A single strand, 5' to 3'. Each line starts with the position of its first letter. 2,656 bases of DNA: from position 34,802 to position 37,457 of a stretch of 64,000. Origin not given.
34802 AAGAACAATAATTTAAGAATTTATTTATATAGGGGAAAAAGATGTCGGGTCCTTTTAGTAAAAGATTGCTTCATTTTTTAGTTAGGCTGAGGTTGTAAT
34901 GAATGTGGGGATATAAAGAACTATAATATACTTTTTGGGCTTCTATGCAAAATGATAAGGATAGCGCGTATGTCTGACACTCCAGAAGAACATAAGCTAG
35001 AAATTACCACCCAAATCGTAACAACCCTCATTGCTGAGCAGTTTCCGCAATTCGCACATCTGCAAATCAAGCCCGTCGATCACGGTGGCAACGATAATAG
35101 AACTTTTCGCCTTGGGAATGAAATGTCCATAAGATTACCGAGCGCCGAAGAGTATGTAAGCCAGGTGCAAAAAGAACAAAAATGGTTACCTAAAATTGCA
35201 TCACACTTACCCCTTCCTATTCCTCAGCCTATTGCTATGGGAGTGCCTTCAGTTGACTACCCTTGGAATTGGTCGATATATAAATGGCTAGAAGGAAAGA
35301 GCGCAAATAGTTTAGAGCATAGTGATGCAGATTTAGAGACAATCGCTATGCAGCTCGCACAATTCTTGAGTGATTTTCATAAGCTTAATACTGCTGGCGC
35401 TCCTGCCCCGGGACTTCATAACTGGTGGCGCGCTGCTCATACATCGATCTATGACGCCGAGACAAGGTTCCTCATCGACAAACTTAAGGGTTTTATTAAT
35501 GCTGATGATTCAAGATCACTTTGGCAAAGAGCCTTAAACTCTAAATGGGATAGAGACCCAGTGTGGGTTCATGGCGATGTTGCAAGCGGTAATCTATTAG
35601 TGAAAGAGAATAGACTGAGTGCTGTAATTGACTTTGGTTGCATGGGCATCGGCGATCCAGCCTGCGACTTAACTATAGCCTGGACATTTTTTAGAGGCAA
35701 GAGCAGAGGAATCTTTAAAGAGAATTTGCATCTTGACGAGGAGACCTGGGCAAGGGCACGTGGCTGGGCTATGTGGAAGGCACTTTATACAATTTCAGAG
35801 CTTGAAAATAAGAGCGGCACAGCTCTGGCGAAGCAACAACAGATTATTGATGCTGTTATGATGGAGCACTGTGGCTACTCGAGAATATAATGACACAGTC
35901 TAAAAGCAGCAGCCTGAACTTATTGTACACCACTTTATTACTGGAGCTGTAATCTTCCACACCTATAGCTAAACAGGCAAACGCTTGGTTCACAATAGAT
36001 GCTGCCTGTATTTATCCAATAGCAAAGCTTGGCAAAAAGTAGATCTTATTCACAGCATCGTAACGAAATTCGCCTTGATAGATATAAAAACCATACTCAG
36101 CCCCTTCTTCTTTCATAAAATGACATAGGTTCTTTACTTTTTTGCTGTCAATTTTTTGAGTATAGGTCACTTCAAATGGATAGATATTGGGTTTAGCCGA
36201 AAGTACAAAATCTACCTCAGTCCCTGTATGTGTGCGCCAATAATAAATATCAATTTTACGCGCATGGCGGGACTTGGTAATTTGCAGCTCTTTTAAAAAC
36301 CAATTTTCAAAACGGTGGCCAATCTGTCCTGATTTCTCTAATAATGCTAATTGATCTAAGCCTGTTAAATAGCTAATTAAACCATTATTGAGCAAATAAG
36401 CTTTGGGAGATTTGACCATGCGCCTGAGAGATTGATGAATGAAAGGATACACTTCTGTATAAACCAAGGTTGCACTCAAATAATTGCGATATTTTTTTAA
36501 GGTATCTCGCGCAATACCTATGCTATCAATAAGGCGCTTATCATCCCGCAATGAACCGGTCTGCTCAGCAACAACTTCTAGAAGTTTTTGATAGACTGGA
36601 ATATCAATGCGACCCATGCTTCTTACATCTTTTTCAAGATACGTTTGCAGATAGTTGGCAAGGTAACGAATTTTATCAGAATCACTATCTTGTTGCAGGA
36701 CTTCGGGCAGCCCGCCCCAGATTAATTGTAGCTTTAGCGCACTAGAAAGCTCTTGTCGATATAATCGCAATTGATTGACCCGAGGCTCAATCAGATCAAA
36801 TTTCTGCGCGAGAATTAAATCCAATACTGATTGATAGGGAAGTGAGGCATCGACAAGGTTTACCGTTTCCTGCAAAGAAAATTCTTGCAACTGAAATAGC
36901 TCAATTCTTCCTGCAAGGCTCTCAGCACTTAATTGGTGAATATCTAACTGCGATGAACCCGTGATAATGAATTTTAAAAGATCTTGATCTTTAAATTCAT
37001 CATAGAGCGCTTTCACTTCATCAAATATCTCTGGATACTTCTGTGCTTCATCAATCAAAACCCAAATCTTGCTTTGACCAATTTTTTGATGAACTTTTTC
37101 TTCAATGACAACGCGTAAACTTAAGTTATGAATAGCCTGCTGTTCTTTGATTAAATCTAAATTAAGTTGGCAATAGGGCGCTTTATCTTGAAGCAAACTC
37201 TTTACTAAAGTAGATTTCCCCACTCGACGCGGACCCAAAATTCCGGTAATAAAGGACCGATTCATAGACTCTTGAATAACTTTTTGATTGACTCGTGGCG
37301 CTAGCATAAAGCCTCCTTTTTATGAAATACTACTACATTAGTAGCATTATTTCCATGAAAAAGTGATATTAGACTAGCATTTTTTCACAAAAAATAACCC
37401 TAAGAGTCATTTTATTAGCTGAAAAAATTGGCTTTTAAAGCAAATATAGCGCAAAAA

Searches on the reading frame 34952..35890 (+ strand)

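Call 73: search_protein_families(library=pfam, proteins=[window:34952-35890:+], max_evalue=0.00001)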
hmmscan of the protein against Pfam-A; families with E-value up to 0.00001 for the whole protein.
window:34952-35890:+ (312 aa): 1 family
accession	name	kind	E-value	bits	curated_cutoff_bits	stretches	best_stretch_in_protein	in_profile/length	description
PF01636.29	APH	-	6.2e-41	141.2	23.2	1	44-272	6-239/239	Phosphotransferase enzyme family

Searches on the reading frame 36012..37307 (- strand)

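Call 66: search_protein_families(library=pfam, proteins=[window:36012-37307:-], max_evalue=0.01)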
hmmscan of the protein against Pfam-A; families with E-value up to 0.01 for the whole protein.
window:36012-37307:- (431 aa): 5 families
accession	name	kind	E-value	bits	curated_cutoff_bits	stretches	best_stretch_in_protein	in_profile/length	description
PF13635.12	DUF4143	-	1.1e-28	100.4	28.1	1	225-382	1-159/160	Domain of unknown function (DUF4143)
PF13173.12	AAA_14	-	1.1e-24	87.3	27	1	20-148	4-128/129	AAA domain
PF13401.12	AAA_22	-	0.00054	20.7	27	0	68-121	72-126/130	AAA domain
PF04471.18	Mrr_cat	-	0.00063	20.3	21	1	340-420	24-95/115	Restriction endonuclease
PF01637.24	ATPase_2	-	0.0039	17.5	33.2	0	16-42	18-44/225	ATPase domain predominantly from Archaea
